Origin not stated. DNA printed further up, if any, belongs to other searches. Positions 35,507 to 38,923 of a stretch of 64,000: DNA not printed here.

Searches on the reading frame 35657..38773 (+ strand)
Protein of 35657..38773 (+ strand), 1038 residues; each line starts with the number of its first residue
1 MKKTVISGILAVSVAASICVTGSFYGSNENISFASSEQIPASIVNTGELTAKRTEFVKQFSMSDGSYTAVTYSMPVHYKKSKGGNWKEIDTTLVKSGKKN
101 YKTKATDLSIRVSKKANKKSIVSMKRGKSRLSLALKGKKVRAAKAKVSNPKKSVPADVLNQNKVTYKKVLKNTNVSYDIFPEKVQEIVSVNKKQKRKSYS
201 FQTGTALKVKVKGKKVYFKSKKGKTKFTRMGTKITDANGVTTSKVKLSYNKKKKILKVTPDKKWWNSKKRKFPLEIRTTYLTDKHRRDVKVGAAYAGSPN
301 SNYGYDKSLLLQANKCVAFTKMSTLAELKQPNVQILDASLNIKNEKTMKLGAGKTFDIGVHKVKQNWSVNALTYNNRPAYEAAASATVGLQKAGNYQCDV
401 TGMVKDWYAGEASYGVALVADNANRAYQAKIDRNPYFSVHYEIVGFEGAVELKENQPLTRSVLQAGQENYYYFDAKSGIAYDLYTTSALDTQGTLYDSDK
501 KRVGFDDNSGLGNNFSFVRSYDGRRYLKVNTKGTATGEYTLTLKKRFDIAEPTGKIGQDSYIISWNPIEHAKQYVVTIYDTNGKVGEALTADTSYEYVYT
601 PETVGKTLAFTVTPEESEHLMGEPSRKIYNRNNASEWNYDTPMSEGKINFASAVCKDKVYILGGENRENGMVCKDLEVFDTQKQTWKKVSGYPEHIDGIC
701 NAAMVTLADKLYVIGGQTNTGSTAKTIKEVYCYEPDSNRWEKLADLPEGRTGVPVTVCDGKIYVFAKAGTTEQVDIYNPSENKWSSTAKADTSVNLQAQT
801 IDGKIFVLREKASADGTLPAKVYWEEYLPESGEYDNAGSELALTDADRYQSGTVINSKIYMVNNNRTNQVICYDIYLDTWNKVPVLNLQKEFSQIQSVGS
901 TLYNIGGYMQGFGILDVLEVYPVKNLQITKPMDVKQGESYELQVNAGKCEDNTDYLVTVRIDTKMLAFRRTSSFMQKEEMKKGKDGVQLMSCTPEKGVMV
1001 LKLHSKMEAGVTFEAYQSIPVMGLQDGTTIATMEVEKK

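Call 9: search_protein_families(library=pfam, proteins=[window:35657-38773:+])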
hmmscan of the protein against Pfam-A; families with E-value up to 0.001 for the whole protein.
window:35657-38773:+ (1038 aa): 10 families
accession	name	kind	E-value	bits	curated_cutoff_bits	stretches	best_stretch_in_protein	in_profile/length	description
PF01344.31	Kelch_1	-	1.4e-24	85.7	20.1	2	700-747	3-46/46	Kelch motif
PF24681.1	Kelch_KLHDC2_KLHL20_DRC7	-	2.4e-22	79.8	50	1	651-788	3-145/221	KLHDC2/KLHL20/DRC7 Kelch-repeats domain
PF13964.12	Kelch_6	-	3.8e-22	77.9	25.3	1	700-750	3-50/50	Kelch motif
PF07646.21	Kelch_2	-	1.8e-18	65.9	21.3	2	701-747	4-48/48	Kelch motif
PF13418.12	Kelch_4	-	2.1e-18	66.4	21.6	2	700-748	3-49/49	Galactose oxidase, central domain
PF25210.1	Kelch_FKB95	-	3.4e-18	66.6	70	2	702-813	36-152/268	FKB95, Kelch-repeats domain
PF24981.1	Beta-prop_ATRN-LZTR1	-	1.7e-14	54.2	50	1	639-801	32-209/289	Attractin/LZTR1 beta-propeller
PF24517.2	CBM96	-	3.7e-12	46.8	26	1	298-427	18-146/164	Carbohydrate-binding module family 96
PF24996.1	NANM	-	4.1e-12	46.1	45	1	681-765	38-122/350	N-acetylneuraminate epimerase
PF13415.12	Kelch_3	-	4.9e-12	46.1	22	1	709-757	2-47/48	Galactose oxidase, central domain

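Call 14: find_encoding_contigs(protein=window:35657-38773:+, flank=6000, max_places=10)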
Protein window:35657-38773:+ (1038 aa): no gene with exactly this product is on record in the collection.

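Call 33: find_homologous_proteins(query=window:35657-38773:+, max_evalue=1e-50)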
Query window:35657-38773:+ (1038 aa): 380 proteins with E <= 1e-50 among 8000 candidates; the best 120 are listed.
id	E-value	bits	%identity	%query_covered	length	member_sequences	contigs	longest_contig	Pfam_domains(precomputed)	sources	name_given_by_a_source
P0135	0.0e+0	2324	100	100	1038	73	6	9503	PF24996.1,PF07646.22,PF13964.13,PF24681.2,PF13415.13,PF24517.3,PF24981.2,PF01344.32,PF25210.2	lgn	-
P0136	0.0e+0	1533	67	96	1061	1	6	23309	PF07646.22,PF13964.13,PF24681.2,PF13415.13,PF24517.3,PF24981.2,PF01344.32,PF25210.2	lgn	-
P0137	0.0e+0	1513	63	100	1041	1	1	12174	PF07646.22,PF13964.13,PF24681.2,PF13415.13,PF24517.3,PF24981.2,PF01344.32,PF25210.2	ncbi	-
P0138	0.0e+0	1501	66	96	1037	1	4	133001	PF07646.22,PF13964.13,PF24681.2,PF13415.13,PF24517.3,PF24981.2,PF01344.32,PF25210.2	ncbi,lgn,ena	-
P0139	0.0e+0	1501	62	100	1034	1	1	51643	PF24996.1,PF07646.22,PF13418.13,PF13964.13,PF24681.2,PF13415.13,PF24517.3,PF24981.2,PF01344.32,PF25210.2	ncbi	-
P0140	0.0e+0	1478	62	99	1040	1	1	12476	PF07646.22,PF13964.13,PF24681.2,PF13415.13,PF24517.3,PF24981.2,PF01344.32,PF25210.2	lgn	-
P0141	0.0e+0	1469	63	100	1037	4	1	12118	PF07646.22,PF13964.13,PF24681.2,PF13415.13,PF24517.3,PF24981.2,PF01344.32,PF25210.2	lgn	-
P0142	0.0e+0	1421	60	100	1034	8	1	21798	PF07646.22,PF13964.13,PF24681.2,PF13415.13,PF24517.3,PF24981.2,PF01344.32,PF25210.2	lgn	-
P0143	0.0e+0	1416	63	99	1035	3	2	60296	PF07646.22,PF13964.13,PF24681.2,PF13415.13,PF24517.3,PF24981.2,PF01344.32,PF25210.2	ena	-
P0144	0.0e+0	1413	63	99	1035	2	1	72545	PF07646.22,PF13964.13,PF24681.2,PF13415.13,PF24517.3,PF24981.2,PF01344.32,PF25210.2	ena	-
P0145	0.0e+0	1412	63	99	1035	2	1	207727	PF07646.22,PF13964.13,PF24681.2,PF13415.13,PF24517.3,PF24981.2,PF01344.32,PF25210.2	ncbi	-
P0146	0.0e+0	1410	63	99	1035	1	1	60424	PF07646.22,PF13964.13,PF24681.2,PF13415.13,PF24517.3,PF24981.2,PF01344.32,PF25210.2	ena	-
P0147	0.0e+0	1407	63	99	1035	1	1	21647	PF07646.22,PF13964.13,PF24681.2,PF13415.13,PF24517.3,PF24981.2,PF01344.32,PF25210.2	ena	-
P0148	0.0e+0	1382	60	100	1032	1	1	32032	PF07646.22,PF13964.13,PF24681.2,PF13415.13,PF24517.3,PF24981.2,PF01344.32,PF25210.2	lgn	-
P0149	0.0e+0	1363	58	100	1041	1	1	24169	PF07646.22,PF13964.13,PF24681.2,PF13415.13,PF24517.3,PF24981.2,PF01344.32,PF25210.2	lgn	-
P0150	0.0e+0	1359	60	100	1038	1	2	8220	PF07646.22,PF13964.13,PF24681.2,PF13415.13,PF24517.3,PF24981.2,PF01344.32,PF25210.2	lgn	-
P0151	0.0e+0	1358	63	95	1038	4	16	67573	PF07646.22,PF13964.13,PF24681.2,PF13415.13,PF24517.3,PF24981.2,PF01344.32,PF25210.2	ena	-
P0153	0.0e+0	1351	60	100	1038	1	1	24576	PF07646.22,PF13964.13,PF24681.2,PF13415.13,PF24517.3,PF24981.2,PF01344.32,PF25210.2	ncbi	-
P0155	0.0e+0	1349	63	95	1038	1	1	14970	PF07646.22,PF13964.13,PF24681.2,PF13415.13,PF24517.3,PF24981.2,PF01344.32,PF25210.2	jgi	-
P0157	0.0e+0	1346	61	99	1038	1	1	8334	PF07646.22,PF13964.13,PF24681.2,PF13415.13,PF24517.3,PF24981.2,PF01344.32,PF25210.2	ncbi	-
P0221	0.0e+0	1337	61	97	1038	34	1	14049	PF07646.22,PF13964.13,PF24681.2,PF13415.13,PF24517.3,PF24981.2,PF01344.32,PF25210.2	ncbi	-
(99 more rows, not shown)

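Call 34: find_encoding_contigs(protein=P0138, flank=4000, max_places=4)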
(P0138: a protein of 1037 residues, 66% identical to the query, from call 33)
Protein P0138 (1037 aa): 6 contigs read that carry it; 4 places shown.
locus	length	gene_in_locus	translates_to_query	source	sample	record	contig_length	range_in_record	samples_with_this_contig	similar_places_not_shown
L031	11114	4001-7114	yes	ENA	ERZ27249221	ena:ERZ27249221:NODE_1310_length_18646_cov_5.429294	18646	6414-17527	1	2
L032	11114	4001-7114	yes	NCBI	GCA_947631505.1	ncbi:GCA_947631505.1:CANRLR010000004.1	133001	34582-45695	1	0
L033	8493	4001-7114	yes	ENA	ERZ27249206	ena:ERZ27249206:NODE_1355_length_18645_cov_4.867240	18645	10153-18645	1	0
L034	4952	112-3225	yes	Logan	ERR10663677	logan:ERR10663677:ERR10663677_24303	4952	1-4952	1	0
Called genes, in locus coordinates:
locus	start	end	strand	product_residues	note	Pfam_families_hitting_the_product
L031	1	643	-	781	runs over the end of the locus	PF21033:RMD1-3 (faint), PF07719:TPR_2 (faint), PF13424:TPR_12 (faint), PF00515:TPR_1 (faint)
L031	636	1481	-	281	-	PF13676:TIR_2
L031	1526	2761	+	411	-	PF04055:Radical_SAM (weak), PF12544:LAM_C (weak)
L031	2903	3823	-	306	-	PF02899:Phage_int_SAM_1, PF00589:Phage_integrase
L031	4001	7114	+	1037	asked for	PF24517:CBM96, PF01344:Kelch_1, PF13415:Beta-prop_FBX42, PF24681:Kelch_KLHDC2_KLHL20_DRC7, PF24981:Beta-prop_ATRN-LZTR1, PF25210:Kelch_FKB95, PF01344:Kelch_1, PF25210:Kelch_FKB95, +2 more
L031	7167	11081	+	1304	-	PF20148:DUF6531 (weak), PF05593:RHS_repeat (faint)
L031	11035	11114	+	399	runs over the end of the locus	?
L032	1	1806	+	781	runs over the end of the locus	PF21033:RMD1-3 (faint), PF07719:TPR_2 (faint), PF13424:TPR_12 (faint), PF00515:TPR_1 (faint)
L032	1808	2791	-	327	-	PF07478:Dala_Dala_lig_C, PF13535:ATP-grasp_4 (weak)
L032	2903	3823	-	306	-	PF02899:Phage_int_SAM_1, PF00589:Phage_integrase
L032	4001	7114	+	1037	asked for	PF24517:CBM96, PF01344:Kelch_1, PF13415:Beta-prop_FBX42, PF24681:Kelch_KLHDC2_KLHL20_DRC7, PF24981:Beta-prop_ATRN-LZTR1, PF25210:Kelch_FKB95, PF01344:Kelch_1, PF25210:Kelch_FKB95, +2 more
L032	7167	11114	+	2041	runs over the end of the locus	PF20148:DUF6531 (weak), PF25023:TEN_YD-shell, PF05593:RHS_repeat, PF25023:TEN_YD-shell, PF00882:Zn_dep_PLPC (faint)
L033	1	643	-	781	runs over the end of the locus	PF21033:RMD1-3 (faint), PF07719:TPR_2 (faint), PF13424:TPR_12 (faint), PF00515:TPR_1 (faint)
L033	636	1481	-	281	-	PF13676:TIR_2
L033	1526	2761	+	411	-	PF04055:Radical_SAM (weak), PF12544:LAM_C (weak)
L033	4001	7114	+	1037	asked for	PF24517:CBM96, PF01344:Kelch_1, PF13415:Beta-prop_FBX42, PF24681:Kelch_KLHDC2_KLHL20_DRC7, PF24981:Beta-prop_ATRN-LZTR1, PF25210:Kelch_FKB95, PF01344:Kelch_1, PF25210:Kelch_FKB95, +2 more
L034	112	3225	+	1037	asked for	PF24517:CBM96, PF01344:Kelch_1, PF13415:Beta-prop_FBX42, PF24681:Kelch_KLHDC2_KLHL20_DRC7, PF24981:Beta-prop_ATRN-LZTR1, PF25210:Kelch_FKB95, PF01344:Kelch_1, PF25210:Kelch_FKB95, +2 more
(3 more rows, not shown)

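Call 35: find_encoding_contigs(protein=P0136, flank=4000, max_places=4)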
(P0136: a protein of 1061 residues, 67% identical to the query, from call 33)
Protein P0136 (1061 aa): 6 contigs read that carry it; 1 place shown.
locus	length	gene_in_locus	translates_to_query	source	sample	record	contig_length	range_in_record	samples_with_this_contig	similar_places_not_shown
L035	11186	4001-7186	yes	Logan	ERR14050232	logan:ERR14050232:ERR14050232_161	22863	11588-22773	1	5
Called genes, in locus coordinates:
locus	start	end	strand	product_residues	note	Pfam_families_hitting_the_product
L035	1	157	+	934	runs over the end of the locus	PF13476:AAA_23, PF13555:AAA_29 (weak), PF13558:SbcC_Walker_B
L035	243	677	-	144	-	PF09537:DUF2383 (weak)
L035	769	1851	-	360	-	-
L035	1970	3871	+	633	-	PF13522:GATase_6, PF13537:GATase_7, PF00733:Asn_synthase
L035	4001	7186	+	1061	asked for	PF24517:CBM96, PF13964:Beta-prop_Calicin, PF24681:Kelch_KLHDC2_KLHL20_DRC7, PF01344:Kelch_1, PF13415:Beta-prop_FBX42, PF01344:Kelch_1, PF24981:Beta-prop_ATRN-LZTR1, PF25210:Kelch_FKB95, +2 more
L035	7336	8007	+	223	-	-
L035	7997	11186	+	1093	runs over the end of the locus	?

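Call 45: find_encoding_contigs(protein=P0135, flank=3000, max_places=10)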
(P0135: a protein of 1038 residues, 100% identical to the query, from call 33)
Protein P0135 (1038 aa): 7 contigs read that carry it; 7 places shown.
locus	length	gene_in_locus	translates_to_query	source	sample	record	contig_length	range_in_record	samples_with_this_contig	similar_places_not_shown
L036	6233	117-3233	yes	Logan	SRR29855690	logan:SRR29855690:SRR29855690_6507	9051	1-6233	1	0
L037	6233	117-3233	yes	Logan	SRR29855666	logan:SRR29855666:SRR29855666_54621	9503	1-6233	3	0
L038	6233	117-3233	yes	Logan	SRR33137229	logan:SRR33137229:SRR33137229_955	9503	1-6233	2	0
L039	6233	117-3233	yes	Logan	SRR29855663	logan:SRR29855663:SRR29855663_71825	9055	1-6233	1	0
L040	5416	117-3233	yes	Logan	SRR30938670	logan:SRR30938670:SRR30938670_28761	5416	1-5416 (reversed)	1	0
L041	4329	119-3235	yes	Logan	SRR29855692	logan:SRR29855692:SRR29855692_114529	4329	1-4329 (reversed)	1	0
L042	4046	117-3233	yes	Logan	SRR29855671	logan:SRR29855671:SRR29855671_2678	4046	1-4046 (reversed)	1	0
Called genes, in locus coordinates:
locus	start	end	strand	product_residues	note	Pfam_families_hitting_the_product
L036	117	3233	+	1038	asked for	PF24517:CBM96, PF01344:Kelch_1, PF13415:Beta-prop_FBX42, PF24681:Kelch_KLHDC2_KLHL20_DRC7, PF24981:Beta-prop_ATRN-LZTR1, PF13964:Beta-prop_Calicin, PF24996:NANM, PF01344:Kelch_1, +2 more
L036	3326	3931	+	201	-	-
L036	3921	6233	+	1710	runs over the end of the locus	?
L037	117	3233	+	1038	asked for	PF24517:CBM96, PF01344:Kelch_1, PF13415:Beta-prop_FBX42, PF24681:Kelch_KLHDC2_KLHL20_DRC7, PF24981:Beta-prop_ATRN-LZTR1, PF13964:Beta-prop_Calicin, PF24996:NANM, PF01344:Kelch_1, +2 more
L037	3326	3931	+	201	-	-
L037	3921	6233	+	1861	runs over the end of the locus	?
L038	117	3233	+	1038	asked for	PF24517:CBM96, PF01344:Kelch_1, PF13415:Beta-prop_FBX42, PF24681:Kelch_KLHDC2_KLHL20_DRC7, PF24981:Beta-prop_ATRN-LZTR1, PF13964:Beta-prop_Calicin, PF24996:NANM, PF01344:Kelch_1, +2 more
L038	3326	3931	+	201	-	-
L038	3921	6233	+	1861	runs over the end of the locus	?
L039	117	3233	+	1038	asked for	PF24517:CBM96, PF01344:Kelch_1, PF13415:Beta-prop_FBX42, PF24681:Kelch_KLHDC2_KLHL20_DRC7, PF24981:Beta-prop_ATRN-LZTR1, PF13964:Beta-prop_Calicin, PF24996:NANM, PF01344:Kelch_1, +2 more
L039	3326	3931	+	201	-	-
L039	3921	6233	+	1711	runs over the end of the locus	?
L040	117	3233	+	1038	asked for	PF24517:CBM96, PF01344:Kelch_1, PF13415:Beta-prop_FBX42, PF24681:Kelch_KLHDC2_KLHL20_DRC7, PF24981:Beta-prop_ATRN-LZTR1, PF13964:Beta-prop_Calicin, PF24996:NANM, PF01344:Kelch_1, +2 more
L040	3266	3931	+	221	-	-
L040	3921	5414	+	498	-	?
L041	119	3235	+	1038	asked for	PF24517:CBM96, PF01344:Kelch_1, PF13415:Beta-prop_FBX42, PF24681:Kelch_KLHDC2_KLHL20_DRC7, PF24981:Beta-prop_ATRN-LZTR1, PF13964:Beta-prop_Calicin, PF24996:NANM, PF01344:Kelch_1, +2 more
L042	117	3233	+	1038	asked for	PF24517:CBM96, PF01344:Kelch_1, PF13415:Beta-prop_FBX42, PF24681:Kelch_KLHDC2_KLHL20_DRC7, PF24981:Beta-prop_ATRN-LZTR1, PF13964:Beta-prop_Calicin, PF24996:NANM, PF01344:Kelch_1, +2 more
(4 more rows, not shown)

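Call 46: list_cluster_members(proteins=[P0135])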
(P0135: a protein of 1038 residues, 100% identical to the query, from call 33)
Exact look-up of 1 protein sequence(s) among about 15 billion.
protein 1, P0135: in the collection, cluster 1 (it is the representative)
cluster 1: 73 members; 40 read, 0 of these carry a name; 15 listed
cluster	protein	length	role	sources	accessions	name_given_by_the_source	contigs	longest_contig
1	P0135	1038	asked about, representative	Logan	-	-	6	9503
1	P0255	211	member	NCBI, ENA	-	-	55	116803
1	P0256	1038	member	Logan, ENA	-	-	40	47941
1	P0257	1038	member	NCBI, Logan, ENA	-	-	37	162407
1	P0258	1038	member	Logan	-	-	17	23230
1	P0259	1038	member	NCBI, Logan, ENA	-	-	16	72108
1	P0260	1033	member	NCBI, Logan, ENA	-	-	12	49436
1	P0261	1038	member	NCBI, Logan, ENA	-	-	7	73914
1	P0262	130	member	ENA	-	-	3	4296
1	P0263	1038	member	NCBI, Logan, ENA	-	-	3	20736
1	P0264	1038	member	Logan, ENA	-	-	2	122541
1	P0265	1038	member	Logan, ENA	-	-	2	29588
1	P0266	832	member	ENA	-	-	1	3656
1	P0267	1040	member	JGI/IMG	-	-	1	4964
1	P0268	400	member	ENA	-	-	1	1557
